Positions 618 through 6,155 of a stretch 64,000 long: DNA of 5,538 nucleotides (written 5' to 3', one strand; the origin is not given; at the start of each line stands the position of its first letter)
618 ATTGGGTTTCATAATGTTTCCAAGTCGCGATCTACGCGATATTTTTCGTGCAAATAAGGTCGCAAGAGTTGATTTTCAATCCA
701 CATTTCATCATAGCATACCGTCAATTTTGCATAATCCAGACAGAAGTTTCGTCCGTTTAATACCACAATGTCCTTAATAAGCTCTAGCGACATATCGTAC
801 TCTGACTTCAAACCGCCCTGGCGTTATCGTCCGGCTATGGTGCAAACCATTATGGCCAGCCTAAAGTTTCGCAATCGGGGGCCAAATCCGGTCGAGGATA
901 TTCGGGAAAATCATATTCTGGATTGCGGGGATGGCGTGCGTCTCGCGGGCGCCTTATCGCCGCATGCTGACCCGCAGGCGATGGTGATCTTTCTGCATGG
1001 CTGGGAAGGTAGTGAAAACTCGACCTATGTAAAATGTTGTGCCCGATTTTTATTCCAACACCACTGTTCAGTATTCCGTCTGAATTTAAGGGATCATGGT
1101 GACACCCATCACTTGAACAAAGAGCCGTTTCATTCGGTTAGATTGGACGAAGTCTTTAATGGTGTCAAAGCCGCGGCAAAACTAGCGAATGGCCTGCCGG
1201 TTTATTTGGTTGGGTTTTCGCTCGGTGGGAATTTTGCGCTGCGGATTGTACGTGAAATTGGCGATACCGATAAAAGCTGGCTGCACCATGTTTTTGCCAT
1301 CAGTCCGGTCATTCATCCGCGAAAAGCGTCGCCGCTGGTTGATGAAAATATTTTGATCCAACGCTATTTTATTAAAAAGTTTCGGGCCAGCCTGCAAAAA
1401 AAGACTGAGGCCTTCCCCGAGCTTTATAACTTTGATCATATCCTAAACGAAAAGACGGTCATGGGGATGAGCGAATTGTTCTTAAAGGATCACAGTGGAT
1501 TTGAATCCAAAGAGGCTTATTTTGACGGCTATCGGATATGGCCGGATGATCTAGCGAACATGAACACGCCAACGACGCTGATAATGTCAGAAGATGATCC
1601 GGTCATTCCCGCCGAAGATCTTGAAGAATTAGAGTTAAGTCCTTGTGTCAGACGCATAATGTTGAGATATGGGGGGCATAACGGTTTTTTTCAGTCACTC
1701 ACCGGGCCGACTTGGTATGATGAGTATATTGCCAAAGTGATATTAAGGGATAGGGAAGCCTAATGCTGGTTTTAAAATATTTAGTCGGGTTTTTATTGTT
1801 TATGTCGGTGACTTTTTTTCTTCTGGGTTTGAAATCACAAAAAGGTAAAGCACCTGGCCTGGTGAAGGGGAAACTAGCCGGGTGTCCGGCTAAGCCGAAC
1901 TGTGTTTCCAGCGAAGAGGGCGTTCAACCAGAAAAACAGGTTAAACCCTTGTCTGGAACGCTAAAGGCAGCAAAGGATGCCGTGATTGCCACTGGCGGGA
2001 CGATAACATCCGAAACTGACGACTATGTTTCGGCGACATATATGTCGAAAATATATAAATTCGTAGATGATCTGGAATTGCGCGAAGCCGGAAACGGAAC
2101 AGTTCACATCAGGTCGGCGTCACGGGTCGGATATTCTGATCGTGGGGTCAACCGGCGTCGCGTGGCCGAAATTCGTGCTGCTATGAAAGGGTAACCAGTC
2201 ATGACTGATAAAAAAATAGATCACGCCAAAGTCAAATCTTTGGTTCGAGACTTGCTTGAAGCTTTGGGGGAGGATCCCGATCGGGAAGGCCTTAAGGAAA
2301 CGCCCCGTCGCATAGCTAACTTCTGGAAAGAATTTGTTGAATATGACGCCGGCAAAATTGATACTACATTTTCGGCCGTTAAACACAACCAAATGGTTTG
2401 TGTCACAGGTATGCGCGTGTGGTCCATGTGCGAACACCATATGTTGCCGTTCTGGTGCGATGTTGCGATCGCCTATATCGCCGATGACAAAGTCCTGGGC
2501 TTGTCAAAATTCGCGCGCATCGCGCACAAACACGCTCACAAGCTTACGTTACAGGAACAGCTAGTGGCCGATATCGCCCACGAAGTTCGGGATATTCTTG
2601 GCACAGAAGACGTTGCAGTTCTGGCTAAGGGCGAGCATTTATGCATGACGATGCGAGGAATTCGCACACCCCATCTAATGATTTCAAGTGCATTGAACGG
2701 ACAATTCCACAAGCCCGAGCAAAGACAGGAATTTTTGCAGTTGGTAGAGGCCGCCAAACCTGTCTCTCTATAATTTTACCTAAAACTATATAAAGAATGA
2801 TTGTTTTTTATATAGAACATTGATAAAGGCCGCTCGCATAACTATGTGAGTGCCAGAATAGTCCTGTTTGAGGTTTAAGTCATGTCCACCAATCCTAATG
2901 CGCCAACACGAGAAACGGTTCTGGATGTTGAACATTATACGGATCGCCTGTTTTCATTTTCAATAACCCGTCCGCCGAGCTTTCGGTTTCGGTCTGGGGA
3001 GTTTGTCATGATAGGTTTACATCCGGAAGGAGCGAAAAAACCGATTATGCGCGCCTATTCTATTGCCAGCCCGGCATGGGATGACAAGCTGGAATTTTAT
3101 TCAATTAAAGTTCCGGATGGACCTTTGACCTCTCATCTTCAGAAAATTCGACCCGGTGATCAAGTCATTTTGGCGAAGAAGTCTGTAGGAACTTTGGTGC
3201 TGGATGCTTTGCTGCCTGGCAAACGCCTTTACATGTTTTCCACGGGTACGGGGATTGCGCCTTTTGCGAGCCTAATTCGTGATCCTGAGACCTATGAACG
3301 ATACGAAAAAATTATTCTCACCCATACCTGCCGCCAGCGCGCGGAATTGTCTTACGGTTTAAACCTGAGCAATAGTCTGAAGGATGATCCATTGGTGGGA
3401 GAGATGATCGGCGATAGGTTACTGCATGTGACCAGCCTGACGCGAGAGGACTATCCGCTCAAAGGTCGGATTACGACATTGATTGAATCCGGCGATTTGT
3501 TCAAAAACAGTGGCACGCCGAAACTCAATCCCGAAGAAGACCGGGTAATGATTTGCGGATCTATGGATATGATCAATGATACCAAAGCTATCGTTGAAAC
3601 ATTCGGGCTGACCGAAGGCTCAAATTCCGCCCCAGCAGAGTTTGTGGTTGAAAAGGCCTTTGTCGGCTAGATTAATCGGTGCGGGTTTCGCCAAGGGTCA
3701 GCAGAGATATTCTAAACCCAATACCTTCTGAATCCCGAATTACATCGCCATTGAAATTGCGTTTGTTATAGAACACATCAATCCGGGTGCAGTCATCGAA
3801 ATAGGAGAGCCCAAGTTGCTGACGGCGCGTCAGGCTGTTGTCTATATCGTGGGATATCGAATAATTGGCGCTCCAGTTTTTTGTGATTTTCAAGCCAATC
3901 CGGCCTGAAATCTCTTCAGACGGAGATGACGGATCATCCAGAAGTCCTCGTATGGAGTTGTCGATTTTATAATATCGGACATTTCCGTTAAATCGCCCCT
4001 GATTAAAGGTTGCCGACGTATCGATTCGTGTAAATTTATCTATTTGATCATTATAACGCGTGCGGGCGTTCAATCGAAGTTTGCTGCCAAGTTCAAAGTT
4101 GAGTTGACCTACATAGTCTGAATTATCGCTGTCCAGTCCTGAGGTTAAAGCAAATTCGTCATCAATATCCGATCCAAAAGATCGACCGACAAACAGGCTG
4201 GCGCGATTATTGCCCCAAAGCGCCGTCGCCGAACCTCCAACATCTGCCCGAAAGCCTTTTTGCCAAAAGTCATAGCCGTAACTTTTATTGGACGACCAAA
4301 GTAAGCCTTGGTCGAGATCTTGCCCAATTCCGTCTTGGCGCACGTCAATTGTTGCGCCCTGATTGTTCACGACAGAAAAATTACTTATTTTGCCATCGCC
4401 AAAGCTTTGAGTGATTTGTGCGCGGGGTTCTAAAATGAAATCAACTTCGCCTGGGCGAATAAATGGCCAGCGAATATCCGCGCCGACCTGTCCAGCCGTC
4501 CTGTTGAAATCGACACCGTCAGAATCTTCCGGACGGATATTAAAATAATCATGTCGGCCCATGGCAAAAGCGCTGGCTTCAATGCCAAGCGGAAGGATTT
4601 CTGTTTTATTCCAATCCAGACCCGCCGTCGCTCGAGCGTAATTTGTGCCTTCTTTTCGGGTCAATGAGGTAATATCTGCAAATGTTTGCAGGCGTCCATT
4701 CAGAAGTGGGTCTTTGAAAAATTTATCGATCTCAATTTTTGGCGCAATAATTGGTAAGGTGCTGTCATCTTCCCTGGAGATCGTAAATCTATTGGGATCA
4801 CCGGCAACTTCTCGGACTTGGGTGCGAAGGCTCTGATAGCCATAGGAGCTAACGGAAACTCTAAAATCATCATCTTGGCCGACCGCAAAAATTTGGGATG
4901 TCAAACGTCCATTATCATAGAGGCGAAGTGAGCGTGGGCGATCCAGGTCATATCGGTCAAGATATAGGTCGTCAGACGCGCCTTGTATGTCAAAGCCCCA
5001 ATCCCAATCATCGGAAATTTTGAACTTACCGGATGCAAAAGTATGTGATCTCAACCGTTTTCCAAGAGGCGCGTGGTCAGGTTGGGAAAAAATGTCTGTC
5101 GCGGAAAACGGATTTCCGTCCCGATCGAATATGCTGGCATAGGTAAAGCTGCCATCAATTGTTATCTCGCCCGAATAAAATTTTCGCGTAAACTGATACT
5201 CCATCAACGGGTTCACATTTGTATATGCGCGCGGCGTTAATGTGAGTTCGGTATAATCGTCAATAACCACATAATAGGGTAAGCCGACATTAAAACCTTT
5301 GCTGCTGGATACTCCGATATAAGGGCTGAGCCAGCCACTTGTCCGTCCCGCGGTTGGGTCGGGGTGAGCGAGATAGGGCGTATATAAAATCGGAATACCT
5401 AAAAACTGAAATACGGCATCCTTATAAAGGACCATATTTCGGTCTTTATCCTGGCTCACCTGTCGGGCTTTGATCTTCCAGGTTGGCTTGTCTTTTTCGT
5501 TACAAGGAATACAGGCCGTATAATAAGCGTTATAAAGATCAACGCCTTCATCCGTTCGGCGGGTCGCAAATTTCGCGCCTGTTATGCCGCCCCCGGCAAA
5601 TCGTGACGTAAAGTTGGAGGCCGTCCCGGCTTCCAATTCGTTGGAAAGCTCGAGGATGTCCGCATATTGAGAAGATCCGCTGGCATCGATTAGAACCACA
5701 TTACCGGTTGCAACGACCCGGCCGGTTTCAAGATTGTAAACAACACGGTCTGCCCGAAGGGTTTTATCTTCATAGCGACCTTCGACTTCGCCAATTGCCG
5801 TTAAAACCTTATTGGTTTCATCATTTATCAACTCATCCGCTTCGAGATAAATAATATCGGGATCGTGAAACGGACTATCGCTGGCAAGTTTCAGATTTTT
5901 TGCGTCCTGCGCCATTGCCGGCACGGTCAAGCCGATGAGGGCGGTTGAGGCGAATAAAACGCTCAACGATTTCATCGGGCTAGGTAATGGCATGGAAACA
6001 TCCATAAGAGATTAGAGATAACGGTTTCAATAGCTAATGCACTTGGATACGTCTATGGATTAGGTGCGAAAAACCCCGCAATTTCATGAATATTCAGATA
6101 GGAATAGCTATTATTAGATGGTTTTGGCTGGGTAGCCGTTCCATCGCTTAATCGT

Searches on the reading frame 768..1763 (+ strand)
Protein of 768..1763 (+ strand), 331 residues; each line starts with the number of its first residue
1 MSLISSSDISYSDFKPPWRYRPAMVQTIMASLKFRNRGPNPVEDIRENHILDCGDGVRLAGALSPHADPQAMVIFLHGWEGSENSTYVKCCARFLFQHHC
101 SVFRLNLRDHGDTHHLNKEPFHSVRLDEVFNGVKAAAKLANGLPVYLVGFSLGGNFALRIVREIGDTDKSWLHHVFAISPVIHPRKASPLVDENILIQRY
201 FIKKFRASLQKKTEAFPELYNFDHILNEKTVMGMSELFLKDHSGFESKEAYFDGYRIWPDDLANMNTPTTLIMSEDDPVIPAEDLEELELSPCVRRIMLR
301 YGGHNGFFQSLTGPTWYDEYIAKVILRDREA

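Call 75: search_protein_families(library=pfam, proteins=[window:768-1763:+], max_evalue=0.00001)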
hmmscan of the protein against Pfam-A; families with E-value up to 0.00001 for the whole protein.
window:768-1763:+ (331 aa): 3 families
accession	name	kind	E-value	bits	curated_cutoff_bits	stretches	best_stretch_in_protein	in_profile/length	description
PF00561.26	Abhydrolase_1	-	1.8e-12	47.9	25.8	1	73-162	3-88/245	alpha/beta hydrolase fold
PF12697.13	Abhydrolase_6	-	2.5e-10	41.8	26.3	1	73-308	1-208/217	Alpha/beta hydrolase family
PF12146.15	Hydrolase_4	-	7e-09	35.8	27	1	68-286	2-211/239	Serine aminopeptidase, S33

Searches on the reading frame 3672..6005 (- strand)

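Call 75: search_protein_families(library=pfam, proteins=[window:3672-6005:-], max_evalue=0.00001)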
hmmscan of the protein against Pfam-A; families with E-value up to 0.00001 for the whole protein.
window:3672-6005:- (777 aa): 1 family
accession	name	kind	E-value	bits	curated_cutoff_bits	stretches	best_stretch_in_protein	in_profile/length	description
PF04453.20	LptD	-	5.6e-37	128.4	22.4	1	319-711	3-384/384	LPS transport system D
